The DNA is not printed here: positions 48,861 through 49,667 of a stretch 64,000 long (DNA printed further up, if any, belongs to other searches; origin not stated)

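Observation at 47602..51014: Five-gene heteromeric FAD/Fe-S amine dehydrogenase operon with a terminator hairpin in its leader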

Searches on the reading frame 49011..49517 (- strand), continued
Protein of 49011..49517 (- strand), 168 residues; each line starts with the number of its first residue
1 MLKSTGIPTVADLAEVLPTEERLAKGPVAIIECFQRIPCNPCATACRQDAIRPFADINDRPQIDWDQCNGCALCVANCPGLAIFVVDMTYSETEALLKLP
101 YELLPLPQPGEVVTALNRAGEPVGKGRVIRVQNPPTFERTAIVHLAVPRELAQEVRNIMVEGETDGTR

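Call 32: find_encoding_contigs(protein=P0010, flank=3500, max_places=1)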
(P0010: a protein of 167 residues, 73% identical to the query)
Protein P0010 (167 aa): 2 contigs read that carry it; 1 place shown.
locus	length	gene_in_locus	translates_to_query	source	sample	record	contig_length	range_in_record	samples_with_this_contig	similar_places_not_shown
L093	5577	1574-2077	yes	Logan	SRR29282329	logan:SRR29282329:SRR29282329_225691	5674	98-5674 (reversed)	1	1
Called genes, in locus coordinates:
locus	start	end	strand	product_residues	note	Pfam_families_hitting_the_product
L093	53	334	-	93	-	-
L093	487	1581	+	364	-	PF00070:Pyr_redox (faint), PF00890:FAD_binding_2 (weak), PF01134:GIDA (weak), PF01494:FAD_binding_3 (faint), PF03486:HI0933_like (weak), PF07992:Pyr_redox_2, PF12831:FAD_oxidored, PF13450:NAD_binding_8 (weak), +1 more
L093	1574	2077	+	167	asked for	PF14697:Fer4_21 (weak), PF12838:Fer4_7 (weak)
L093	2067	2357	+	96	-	PF17806:SO_alpha_A3, PF04324:Fer2_BFD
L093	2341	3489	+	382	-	PF00890:FAD_binding_2 (weak), PF01266:DAO, PF07992:Pyr_redox_2 (faint), PF13738:Pyr_redox_3 (faint)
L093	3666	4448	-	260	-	PF01522:Polysacc_deac_1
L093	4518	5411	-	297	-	PF03547:Mem_trans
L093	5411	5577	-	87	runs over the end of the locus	?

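Call 33: find_encoding_contigs(protein=P0012, flank=3500, max_places=1)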
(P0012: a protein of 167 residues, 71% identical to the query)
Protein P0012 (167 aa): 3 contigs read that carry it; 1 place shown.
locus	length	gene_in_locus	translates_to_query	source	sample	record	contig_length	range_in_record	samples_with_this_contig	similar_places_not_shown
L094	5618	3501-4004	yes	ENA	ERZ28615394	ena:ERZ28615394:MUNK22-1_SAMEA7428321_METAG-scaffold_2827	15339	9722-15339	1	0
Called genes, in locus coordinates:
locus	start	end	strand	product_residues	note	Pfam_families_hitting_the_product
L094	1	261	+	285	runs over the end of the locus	PF02195:ParB_N, PF08535:KorB (faint), PF17762:HTH_ParB, PF23552:ParB_C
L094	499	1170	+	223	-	PF04474:DUF554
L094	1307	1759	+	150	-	PF10722:YbjN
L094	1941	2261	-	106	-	-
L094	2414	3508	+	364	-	PF00070:Pyr_redox (faint), PF00890:FAD_binding_2 (weak), PF01134:GIDA (weak), PF01494:FAD_binding_3 (faint), PF03486:HI0933_like (weak), PF07992:Pyr_redox_2, PF12831:FAD_oxidored, PF13450:NAD_binding_8 (weak)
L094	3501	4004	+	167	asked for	PF14697:Fer4_21 (weak), PF12838:Fer4_7 (weak)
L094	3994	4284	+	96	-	PF17806:SO_alpha_A3, PF04324:Fer2_BFD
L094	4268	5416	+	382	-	PF00890:FAD_binding_2 (weak), PF01266:DAO, PF07992:Pyr_redox_2 (faint), PF13738:Pyr_redox_3 (faint)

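Call 34: find_encoding_contigs(protein=P0013, flank=3500, max_places=1)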
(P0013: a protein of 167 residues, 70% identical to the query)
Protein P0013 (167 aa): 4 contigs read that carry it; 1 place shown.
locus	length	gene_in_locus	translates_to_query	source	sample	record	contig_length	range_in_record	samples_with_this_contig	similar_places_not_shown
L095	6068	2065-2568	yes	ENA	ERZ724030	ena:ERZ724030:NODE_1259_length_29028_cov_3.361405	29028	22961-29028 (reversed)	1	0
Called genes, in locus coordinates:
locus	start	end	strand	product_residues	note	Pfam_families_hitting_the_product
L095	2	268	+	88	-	?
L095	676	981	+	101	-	PF13510:Fer2_4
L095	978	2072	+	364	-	PF00070:Pyr_redox (faint), PF00890:FAD_binding_2 (weak), PF01134:GIDA (weak), PF01266:DAO (faint), PF03486:HI0933_like (weak), PF07992:Pyr_redox_2, PF12831:FAD_oxidored, PF13450:NAD_binding_8 (weak), +1 more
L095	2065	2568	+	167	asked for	PF14697:Fer4_21 (weak), PF12838:Fer4_7 (weak)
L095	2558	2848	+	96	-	PF17806:SO_alpha_A3, PF04324:Fer2_BFD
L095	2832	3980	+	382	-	PF00070:Pyr_redox (faint), PF00890:FAD_binding_2 (weak), PF01266:DAO, PF07992:Pyr_redox_2 (faint), PF13738:Pyr_redox_3 (faint)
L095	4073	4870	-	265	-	PF01522:Polysacc_deac_1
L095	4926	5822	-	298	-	PF03547:Mem_trans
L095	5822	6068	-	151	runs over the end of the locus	PF06738:ThrE, PF12821:ThrE_2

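Call 35: find_encoding_contigs(protein=P0017, flank=3500, max_places=1)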
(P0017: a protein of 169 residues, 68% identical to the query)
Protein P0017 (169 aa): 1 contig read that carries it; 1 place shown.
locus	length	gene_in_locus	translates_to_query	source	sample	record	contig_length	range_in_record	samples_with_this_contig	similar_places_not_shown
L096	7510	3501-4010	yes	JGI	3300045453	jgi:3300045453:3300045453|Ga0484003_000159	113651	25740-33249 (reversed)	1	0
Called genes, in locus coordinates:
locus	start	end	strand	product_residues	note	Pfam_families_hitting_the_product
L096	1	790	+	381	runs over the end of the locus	PF00266:Aminotran_5, PF00155:Aminotran_1_2, PF01212:Beta_elim_lyase, PF01053:Cys_Met_Meta_PP, PF01041:DegT_DnrJ_EryC1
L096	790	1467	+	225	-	PF04474:DUF554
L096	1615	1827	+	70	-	PF09723:Zn_ribbon_8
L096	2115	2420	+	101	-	PF13510:Fer2_4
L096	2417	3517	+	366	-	PF00070:Pyr_redox (faint), PF01134:GIDA (faint), PF03486:HI0933_like (faint), PF07992:Pyr_redox_2, PF12831:FAD_oxidored, PF13450:NAD_binding_8 (faint), PF13738:Pyr_redox_3 (faint)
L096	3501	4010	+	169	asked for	-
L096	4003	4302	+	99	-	PF17806:SO_alpha_A3, PF04324:Fer2_BFD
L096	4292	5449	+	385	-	PF00070:Pyr_redox (faint), PF01266:DAO, PF01494:FAD_binding_3 (faint), PF07992:Pyr_redox_2 (faint), PF13738:Pyr_redox_3 (faint)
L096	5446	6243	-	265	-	PF01522:Polysacc_deac_1, PF03065:Glyco_hydro_57 (weak)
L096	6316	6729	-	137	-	PF06738:ThrE (weak), PF12821:ThrE_2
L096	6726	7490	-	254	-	PF06738:ThrE, PF12821:ThrE_2 (weak)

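Call 48: search_solved_structures(query=window:49011-49517:-, max_evalue=0.01)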
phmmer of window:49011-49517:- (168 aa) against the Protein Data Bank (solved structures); distinct sequences matched with E-value up to 0.01: 16.
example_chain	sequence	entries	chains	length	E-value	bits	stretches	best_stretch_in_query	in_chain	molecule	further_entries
6u8y_N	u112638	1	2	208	3.6e-05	27.2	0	47-92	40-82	NADH dehydrogenase subunit I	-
9eri_B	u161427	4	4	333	0.00024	24.5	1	10-94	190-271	Na(+)-translocating ferredoxin:NAD(+) oxidoreductase complex subunit B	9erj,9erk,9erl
7zc6_B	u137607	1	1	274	0.00025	24.4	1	37-89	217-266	RnfB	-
1b0v_A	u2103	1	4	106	0.0011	22.3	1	61-104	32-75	PROTEIN (FERREDOXIN)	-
3zfs_B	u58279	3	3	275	0.004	20.5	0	37-79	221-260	F420-REDUCING HYDROGENASE, SUBUNIT GAMMA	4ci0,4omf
9rkm_A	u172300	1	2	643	0.005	20.2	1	36-89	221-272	[FeFe]-hydrogenase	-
1frk_A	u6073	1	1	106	0.0052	20.1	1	42-104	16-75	FERREDOXIN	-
30jk_A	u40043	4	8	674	0.0053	20.1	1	36-89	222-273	[FeFe]-hydrogenase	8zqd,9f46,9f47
9bt4_G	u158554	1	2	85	0.0056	20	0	63-85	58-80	Pyruvate:Ferredoxin Oxidoreductase, subunit delta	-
8ys5_D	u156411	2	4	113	0.0066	19.8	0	66-88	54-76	2-oxoglutarate:acceptor oxidoreductase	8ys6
9h6y_k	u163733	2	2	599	0.0067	19.7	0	56-130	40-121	ATP binding cassette subfamily E member 1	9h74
5lzv_jj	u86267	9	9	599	0.0067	19.7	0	56-130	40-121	ABCE1 | ATP binding cassette subfamily E member 1 | ATP-binding cassette sub-family E member 1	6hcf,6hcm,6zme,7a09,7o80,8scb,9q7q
3jag_jj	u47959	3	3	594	0.0068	19.7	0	56-130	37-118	ABCE1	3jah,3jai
6yal_k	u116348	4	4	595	0.0068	19.7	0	56-130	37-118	ATP-binding cassette sub-family E member 1 (ABCE1) | ATP binding cassette subfamily E member 1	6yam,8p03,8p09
6zvj_1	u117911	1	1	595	0.0068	19.7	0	56-130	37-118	ATP-binding cassette sub-family E member 1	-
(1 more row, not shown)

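Call 53: search_protein_families(library=ncbifam, proteins=[L006:8231-9781:+, L016:8001-9632:+, L019:8016-9563:+, L025:7966-9624:+, L055:7939-9570:+, L057:7940-9580:+, L073:7938-9503:+, L007:8606-10732:+, L021:2686-4188:+, L007:2900-4309:+], max_evalue=1e-20)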
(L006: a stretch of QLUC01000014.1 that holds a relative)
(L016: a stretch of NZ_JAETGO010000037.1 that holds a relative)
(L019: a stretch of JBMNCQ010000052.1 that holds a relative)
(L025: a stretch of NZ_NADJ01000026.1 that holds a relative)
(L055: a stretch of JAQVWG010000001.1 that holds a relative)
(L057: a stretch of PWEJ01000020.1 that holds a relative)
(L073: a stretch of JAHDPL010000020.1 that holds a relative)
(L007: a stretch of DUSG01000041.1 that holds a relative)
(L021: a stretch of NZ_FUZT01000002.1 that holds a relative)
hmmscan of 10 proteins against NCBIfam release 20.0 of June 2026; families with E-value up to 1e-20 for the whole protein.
L006:8231-9781:+ (516 aa): 0 families

L016:8001-9632:+ (543 aa): 37 families (the best 25 are shown)
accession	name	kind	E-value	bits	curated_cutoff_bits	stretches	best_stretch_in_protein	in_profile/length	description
TIGR01236.1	D1pyr5carbox1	equivalog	9.4e-244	809.9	613.6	1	13-540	2-532/533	L-glutamate gamma-semialdehyde dehydrogenase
NF002852.0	PRK03137.1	subfamily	1.7e-118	396.7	648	1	9-529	3-514/514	L-glutamate gamma-semialdehyde dehydrogenase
TIGR01237.1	D1pyr5carbox2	equivalog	3e-107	359.5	659.65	1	26-529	16-511/511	L-glutamate gamma-semialdehyde dehydrogenase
NF008869.0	PRK11904.1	equivalog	4.1e-80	269.9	747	1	24-529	535-1028/1042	bifunctional proline dehydrogenase/L-glutamate gamma-semialdehyde dehydrogenase PutA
NF042993.1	AlphKGSA_gudD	equivalog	2.8e-69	234.1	770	1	54-508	17-461/481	alpha-ketoglutaric semialdehyde dehydrogenase GucD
NF052305.1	DioxValDhHalo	equivalog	2.6e-68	231.1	750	1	54-507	18-460/483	2,5-dioxovalerate dehydrogenase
TIGR01238.1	D1pyr5carbox3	equivalog_domain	9e-68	229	485.2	1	25-520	20-496/500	L-glutamate gamma-semialdehyde dehydrogenase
NF008772.0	PRK11809.1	equivalog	3.4e-66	223.7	1750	1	29-523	633-1110/1318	trifunctional transcriptional regulator/proline dehydrogenase/L-glutamate gamma-semialdehyde dehydrogenase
NF010000.0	PRK13473.1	subfamily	1.2e-63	215.4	615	1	45-506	5-452/475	aminobutyraldehyde dehydrogenase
NF006916.0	PRK09407.1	equivalog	8e-63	212.8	521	1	56-527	34-492/526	succinic semialdehyde dehydrogenase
TIGR01804.1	BADH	equivalog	3.7e-62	210.3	668.6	1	55-508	12-453/467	betaine-aldehyde dehydrogenase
TIGR02299.1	HpaE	equivalog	1.8e-60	204.9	638.35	1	54-512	14-462/488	5-carboxymethyl-2-hydroxymuconate semialdehyde dehydrogenase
NF040792.1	glyc_ald_dh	equivalog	5.4e-58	197.1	760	1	67-491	26-440/488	D-glyceraldehyde dehydrogenase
NF009725.0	PRK13252.1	equivalog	8.4e-56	189.4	593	1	54-511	20-464/488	betaine-aldehyde dehydrogenase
TIGR01780.1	SSADH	subfamily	2.3e-55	188.3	646.35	1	72-510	12-436/448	succinate-semialdehyde dehydrogenase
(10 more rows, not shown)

L019:8016-9563:+ (515 aa): 38 families (the best 25 are shown)
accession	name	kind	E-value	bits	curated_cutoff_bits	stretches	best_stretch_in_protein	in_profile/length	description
NF002852.0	PRK03137.1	subfamily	1.6e-251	835.6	648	1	1-514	1-513/514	L-glutamate gamma-semialdehyde dehydrogenase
TIGR01237.1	D1pyr5carbox2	equivalog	6.1e-228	757.7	659.65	1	5-514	1-510/511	L-glutamate gamma-semialdehyde dehydrogenase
NF008869.0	PRK11904.1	equivalog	5e-115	385.5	747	1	6-512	524-1025/1042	bifunctional proline dehydrogenase/L-glutamate gamma-semialdehyde dehydrogenase PutA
TIGR01236.1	D1pyr5carbox1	equivalog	6.7e-113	378.1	613.6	1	6-514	1-520/533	L-glutamate gamma-semialdehyde dehydrogenase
NF042993.1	AlphKGSA_gudD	equivalog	2.1e-110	369.7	770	1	48-511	17-478/481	alpha-ketoglutaric semialdehyde dehydrogenase GucD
NF052305.1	DioxValDhHalo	equivalog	2.4e-109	366.4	750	1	48-512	18-480/483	2,5-dioxovalerate dehydrogenase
TIGR01238.1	D1pyr5carbox3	equivalog_domain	1.1e-95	321.1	485.2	1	7-508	9-498/500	L-glutamate gamma-semialdehyde dehydrogenase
TIGR02299.1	HpaE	equivalog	3.7e-94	316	638.35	1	41-512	5-475/488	5-carboxymethyl-2-hydroxymuconate semialdehyde dehydrogenase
NF008772.0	PRK11809.1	equivalog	8.4e-92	308.5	1750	1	8-509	619-1110/1318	trifunctional transcriptional regulator/proline dehydrogenase/L-glutamate gamma-semialdehyde dehydrogenase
TIGR01804.1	BADH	equivalog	1.7e-91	307.1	668.6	1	50-493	13-452/467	betaine-aldehyde dehydrogenase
NF010000.0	PRK13473.1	subfamily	2.1e-89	300.3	615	1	39-492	5-452/475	aminobutyraldehyde dehydrogenase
NF009725.0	PRK13252.1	equivalog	1.1e-88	297.8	593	1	48-511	20-477/488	betaine-aldehyde dehydrogenase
NF007497.0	PRK10090.1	equivalog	7e-84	282.3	500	1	40-510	10-474/480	aldehyde dehydrogenase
TIGR01780.1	SSADH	subfamily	6.4e-83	279.1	646.35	1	60-496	6-436/448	succinate-semialdehyde dehydrogenase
NF006916.0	PRK09407.1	equivalog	7.9e-83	278.8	521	1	53-513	36-492/526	succinic semialdehyde dehydrogenase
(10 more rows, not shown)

L025:7966-9624:+ (552 aa): 35 families (the best 25 are shown)
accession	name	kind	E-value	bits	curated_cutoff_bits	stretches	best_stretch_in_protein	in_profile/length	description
TIGR01236.1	D1pyr5carbox1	equivalog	3.3e-236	785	613.6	1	22-549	2-532/533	L-glutamate gamma-semialdehyde dehydrogenase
NF002852.0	PRK03137.1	subfamily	2e-105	353.5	648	1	49-537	34-513/514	L-glutamate gamma-semialdehyde dehydrogenase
TIGR01237.1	D1pyr5carbox2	equivalog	4.3e-94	316.1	659.65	1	51-537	32-510/511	L-glutamate gamma-semialdehyde dehydrogenase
NF008869.0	PRK11904.1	equivalog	5.1e-77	259.6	747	1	34-534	536-1024/1042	bifunctional proline dehydrogenase/L-glutamate gamma-semialdehyde dehydrogenase PutA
TIGR01238.1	D1pyr5carbox3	equivalog_domain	1.7e-65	221.5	485.2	1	36-531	22-498/500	L-glutamate gamma-semialdehyde dehydrogenase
NF008772.0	PRK11809.1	equivalog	2e-63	214.5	1750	1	40-536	635-1114/1318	trifunctional transcriptional regulator/proline dehydrogenase/L-glutamate gamma-semialdehyde dehydrogenase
NF042993.1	AlphKGSA_gudD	equivalog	1.3e-62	212.2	770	1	62-526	16-472/481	alpha-ketoglutaric semialdehyde dehydrogenase GucD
NF006916.0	PRK09407.1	equivalog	3.2e-59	200.9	521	1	64-537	33-493/526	succinic semialdehyde dehydrogenase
NF010000.0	PRK13473.1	subfamily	3.3e-59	200.8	615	1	55-515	6-452/475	aminobutyraldehyde dehydrogenase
TIGR02299.1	HpaE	equivalog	2.7e-57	194.5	638.35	1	66-521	17-462/488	5-carboxymethyl-2-hydroxymuconate semialdehyde dehydrogenase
TIGR01804.1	BADH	equivalog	6.9e-57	192.9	668.6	1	64-520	12-456/467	betaine-aldehyde dehydrogenase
NF009725.0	PRK13252.1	equivalog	1.4e-53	182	593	1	63-522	20-467/488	betaine-aldehyde dehydrogenase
NF052305.1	DioxValDhHalo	equivalog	1.2e-52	179.4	750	1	62-516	17-460/483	2,5-dioxovalerate dehydrogenase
NF040792.1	glyc_ald_dh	equivalog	6.6e-51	173.7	760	1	76-515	26-453/488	D-glyceraldehyde dehydrogenase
NF045735.1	PaDhStyDPseudo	equivalog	1.3e-50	172.4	850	1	56-526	7-473/483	phenylacetaldehyde dehydrogenase StyD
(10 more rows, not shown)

L055:7939-9570:+ (543 aa): 36 families (the best 25 are shown)
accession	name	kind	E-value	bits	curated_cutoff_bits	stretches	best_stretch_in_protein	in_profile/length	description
TIGR01236.1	D1pyr5carbox1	equivalog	1.4e-235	783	613.6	1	13-541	2-533/533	L-glutamate gamma-semialdehyde dehydrogenase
NF002852.0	PRK03137.1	subfamily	8e-101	338.3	648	1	12-529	6-514/514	L-glutamate gamma-semialdehyde dehydrogenase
TIGR01237.1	D1pyr5carbox2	equivalog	1.1e-88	298.3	659.65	1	26-529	15-511/511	L-glutamate gamma-semialdehyde dehydrogenase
NF008869.0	PRK11904.1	equivalog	2e-76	257.7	747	1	23-525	534-1024/1042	bifunctional proline dehydrogenase/L-glutamate gamma-semialdehyde dehydrogenase PutA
TIGR01238.1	D1pyr5carbox3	equivalog_domain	1.2e-64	218.7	485.2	1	24-521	19-497/500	L-glutamate gamma-semialdehyde dehydrogenase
NF008772.0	PRK11809.1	equivalog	3.2e-60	203.9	1750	1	45-523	649-1110/1318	trifunctional transcriptional regulator/proline dehydrogenase/L-glutamate gamma-semialdehyde dehydrogenase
NF006916.0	PRK09407.1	equivalog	1.6e-58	198.6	521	1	54-527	32-492/526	succinic semialdehyde dehydrogenase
TIGR01804.1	BADH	equivalog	3.7e-58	197.1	668.6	1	56-512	13-457/467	betaine-aldehyde dehydrogenase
NF042993.1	AlphKGSA_gudD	equivalog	1.2e-57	195.8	770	1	54-508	17-461/481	alpha-ketoglutaric semialdehyde dehydrogenase GucD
NF010000.0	PRK13473.1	subfamily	2.4e-56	191.3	615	1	46-507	6-453/475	aminobutyraldehyde dehydrogenase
TIGR02299.1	HpaE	equivalog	3e-55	187.7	638.35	1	65-512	24-462/488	5-carboxymethyl-2-hydroxymuconate semialdehyde dehydrogenase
NF045736.1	PaDhStyDRhodo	equivalog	1.7e-51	175.3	800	1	63-509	24-460/479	phenylacetaldehyde dehydrogenase StyD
NF052305.1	DioxValDhHalo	equivalog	9.3e-51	173.2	750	1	54-507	18-460/483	2,5-dioxovalerate dehydrogenase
NF009725.0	PRK13252.1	equivalog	1e-49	169.3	593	1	49-521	13-473/488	betaine-aldehyde dehydrogenase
NF045735.1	PaDhStyDPseudo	equivalog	4.4e-49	167.4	850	1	47-517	7-473/483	phenylacetaldehyde dehydrogenase StyD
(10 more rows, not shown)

L057:7940-9580:+ (546 aa): 35 families (the best 25 are shown)
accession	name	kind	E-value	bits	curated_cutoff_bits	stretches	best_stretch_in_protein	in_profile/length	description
TIGR01236.1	D1pyr5carbox1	equivalog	1.1e-238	793.2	613.6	1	16-543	2-532/533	L-glutamate gamma-semialdehyde dehydrogenase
NF002852.0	PRK03137.1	subfamily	1.3e-112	377.3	648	1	15-531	6-513/514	L-glutamate gamma-semialdehyde dehydrogenase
TIGR01237.1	D1pyr5carbox2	equivalog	4.6e-101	339.1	659.65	1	16-531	3-510/511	L-glutamate gamma-semialdehyde dehydrogenase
NF008869.0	PRK11904.1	equivalog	1e-79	268.5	747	1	27-531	535-1027/1042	bifunctional proline dehydrogenase/L-glutamate gamma-semialdehyde dehydrogenase PutA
NF008772.0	PRK11809.1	equivalog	2.2e-67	227.6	1750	1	46-527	648-1111/1318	trifunctional transcriptional regulator/proline dehydrogenase/L-glutamate gamma-semialdehyde dehydrogenase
TIGR01238.1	D1pyr5carbox3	equivalog_domain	5.8e-66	223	485.2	1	31-524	23-497/500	L-glutamate gamma-semialdehyde dehydrogenase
NF006916.0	PRK09407.1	equivalog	3.1e-61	207.6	521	1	59-531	34-493/526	succinic semialdehyde dehydrogenase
TIGR01804.1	BADH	equivalog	3.7e-61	207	668.6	1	65-511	19-453/467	betaine-aldehyde dehydrogenase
NF042993.1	AlphKGSA_gudD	equivalog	8.7e-61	206.1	770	1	58-511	18-461/481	alpha-ketoglutaric semialdehyde dehydrogenase GucD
NF052305.1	DioxValDhHalo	equivalog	2.8e-60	204.6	750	1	55-510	16-460/483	2,5-dioxovalerate dehydrogenase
NF010000.0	PRK13473.1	subfamily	1.4e-57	195.4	615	1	62-509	20-452/475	aminobutyraldehyde dehydrogenase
NF009725.0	PRK13252.1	equivalog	3.6e-54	184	593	1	72-513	34-463/488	betaine-aldehyde dehydrogenase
TIGR02299.1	HpaE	equivalog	3.5e-53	180.9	638.35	1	50-514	5-461/488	5-carboxymethyl-2-hydroxymuconate semialdehyde dehydrogenase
NF045736.1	PaDhStyDRhodo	equivalog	2.8e-50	171.2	800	1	72-512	30-460/479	phenylacetaldehyde dehydrogenase StyD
NF040792.1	glyc_ald_dh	equivalog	2.4e-49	168.6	760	1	73-509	29-453/488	D-glyceraldehyde dehydrogenase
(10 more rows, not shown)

L073:7938-9503:+ (521 aa): 38 families (the best 25 are shown)
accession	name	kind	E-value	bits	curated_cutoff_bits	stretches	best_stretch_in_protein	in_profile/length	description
NF002852.0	PRK03137.1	subfamily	1.4e-252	839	648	1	9-520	3-513/514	L-glutamate gamma-semialdehyde dehydrogenase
TIGR01237.1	D1pyr5carbox2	equivalog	2.8e-232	772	659.65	1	11-520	1-510/511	L-glutamate gamma-semialdehyde dehydrogenase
NF008869.0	PRK11904.1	equivalog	3e-121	406.1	747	1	6-518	518-1025/1042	bifunctional proline dehydrogenase/L-glutamate gamma-semialdehyde dehydrogenase PutA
NF042993.1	AlphKGSA_gudD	equivalog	1.2e-112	377.2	770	1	53-517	16-478/481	alpha-ketoglutaric semialdehyde dehydrogenase GucD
NF052305.1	DioxValDhHalo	equivalog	4.2e-112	375.5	750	1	53-501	17-462/483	2,5-dioxovalerate dehydrogenase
TIGR01236.1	D1pyr5carbox1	equivalog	3.2e-110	369.2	613.6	1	12-520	1-520/533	L-glutamate gamma-semialdehyde dehydrogenase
TIGR01238.1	D1pyr5carbox3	equivalog_domain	1.6e-101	340.4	485.2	1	18-514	14-498/500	L-glutamate gamma-semialdehyde dehydrogenase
NF008772.0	PRK11809.1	equivalog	5.6e-97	325.7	1750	1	22-513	627-1108/1318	trifunctional transcriptional regulator/proline dehydrogenase/L-glutamate gamma-semialdehyde dehydrogenase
TIGR02299.1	HpaE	equivalog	1e-95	321.2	638.35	1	47-518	5-475/488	5-carboxymethyl-2-hydroxymuconate semialdehyde dehydrogenase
NF010000.0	PRK13473.1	subfamily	1.8e-93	313.8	615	1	46-498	6-452/475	aminobutyraldehyde dehydrogenase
TIGR01804.1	BADH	equivalog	4.7e-93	312.2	668.6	1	56-500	13-453/467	betaine-aldehyde dehydrogenase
TIGR01780.1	SSADH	subfamily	1.7e-92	310.6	646.35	1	67-502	7-439/448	succinate-semialdehyde dehydrogenase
NF009725.0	PRK13252.1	equivalog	1.2e-89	301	593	1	47-517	11-477/488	betaine-aldehyde dehydrogenase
NF007497.0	PRK10090.1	equivalog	1.5e-89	301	500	1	43-517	7-475/480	aldehyde dehydrogenase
NF006916.0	PRK09407.1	equivalog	2.9e-84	283.5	521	1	50-519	27-492/526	succinic semialdehyde dehydrogenase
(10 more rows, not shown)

L007:8606-10732:+ (708 aa): 1 family
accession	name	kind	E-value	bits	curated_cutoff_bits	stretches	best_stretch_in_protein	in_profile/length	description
NF007354.0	PRK09849.1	equivalog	3.1e-28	98.8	868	1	16-252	6-221/703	aldehyde ferredoxin oxidoreductase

L021:2686-4188:+ (500 aa): 1 family
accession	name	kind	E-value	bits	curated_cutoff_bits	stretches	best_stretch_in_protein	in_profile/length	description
NF037979.1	Na_transp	subfamily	9.6e-33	113.8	50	1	19-373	12-349/419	sodium-dependent transporter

L007:2900-4309:+ (469 aa): 25 families
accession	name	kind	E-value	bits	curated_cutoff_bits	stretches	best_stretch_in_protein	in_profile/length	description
NF041552.1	TF_PrdR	equivalog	2.9e-182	607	795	1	5-462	126-576/577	sigma-54 dependent transcriptional regulator PrdR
TIGR01817.1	nifA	equivalog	1.3e-99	334.4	528.85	1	117-467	165-532/534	nif-specific transcriptional activator NifA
TIGR02915.1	PEP_resp_reg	equivalog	7.9e-97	324.9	502.6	1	132-464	121-444/445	PEP-CTERM-box response regulator transcription factor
NF008469.0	PRK11361.1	equivalog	3.5e-95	319.4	714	1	122-465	114-457/461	acetoacetate metabolism transcriptional regulator AtoC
NF003451.0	PRK05022.1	equivalog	1.2e-91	308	476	1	115-465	157-511/512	nitric oxide reductase transcriptional regulator NorR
TIGR02329.1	propionate_PrpR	equivalog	6.6e-89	298.9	499.2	1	140-461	204-526/526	propionate catabolism operon regulatory protein PrpR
TIGR01818.1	ntrC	equivalog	1.1e-88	298.1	558.6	1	138-461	124-462/463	nitrogen regulation protein NR(I)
NF038308.1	RNA_repair_RtcR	equivalog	5.6e-86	289.5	650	1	118-462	148-516/530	RNA repair transcriptional activator RtcR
NF050807.1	TransRegFlbDCaul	equivalog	3.3e-84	283.3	750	1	150-462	120-438/454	sigma-54-dependent transcriptional regulator FlbD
NF011953.0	PRK15424.1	equivalog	1.8e-83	281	703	1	135-461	206-533/538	propionate catabolism operon regulatory protein PrpR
TIGR02974.1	phageshock_pspF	equivalog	7.7e-82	275.2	443.55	1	150-461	1-335/336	phage shock protein operon transcriptional activator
NF008085.0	PRK10820.1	equivalog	1.5e-81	274.6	576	1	11-465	78-513/520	transcriptional regulator TyrR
NF049963.1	RespRegFlgRCampy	domain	5.6e-81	272.6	750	1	138-463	125-428/429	fla regulon two-component system response regulator FlgR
NF041906.1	V4R_TF_MobR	exception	1.5e-80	271.3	999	1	127-462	211-544/544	phenol degradation transcriptional regulator MobR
NF011958.0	PRK15429.1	equivalog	2.6e-80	270.9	830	1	139-465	370-687/692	formate hydrogenlyase transcriptional activator FlhA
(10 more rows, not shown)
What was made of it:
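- On Archaeal-type L-proline dehydrogenase complex (PDH1/PDH2): P5C dehydrogenase equivalogs lie directly downstream in 6 of 7 orthologous loci tested, and the one sigma-54 activator tested (L007) is PrdR-like (call 53).
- The aldehyde dehydrogenase directly downstream of g5 passes the L-glutamate gamma-semialdehyde dehydrogenase equivalog cut-off in 6 of 7 loci tested (call 53). The one activator tested, in L007, is PrdR-like at 607 bits (call 53).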
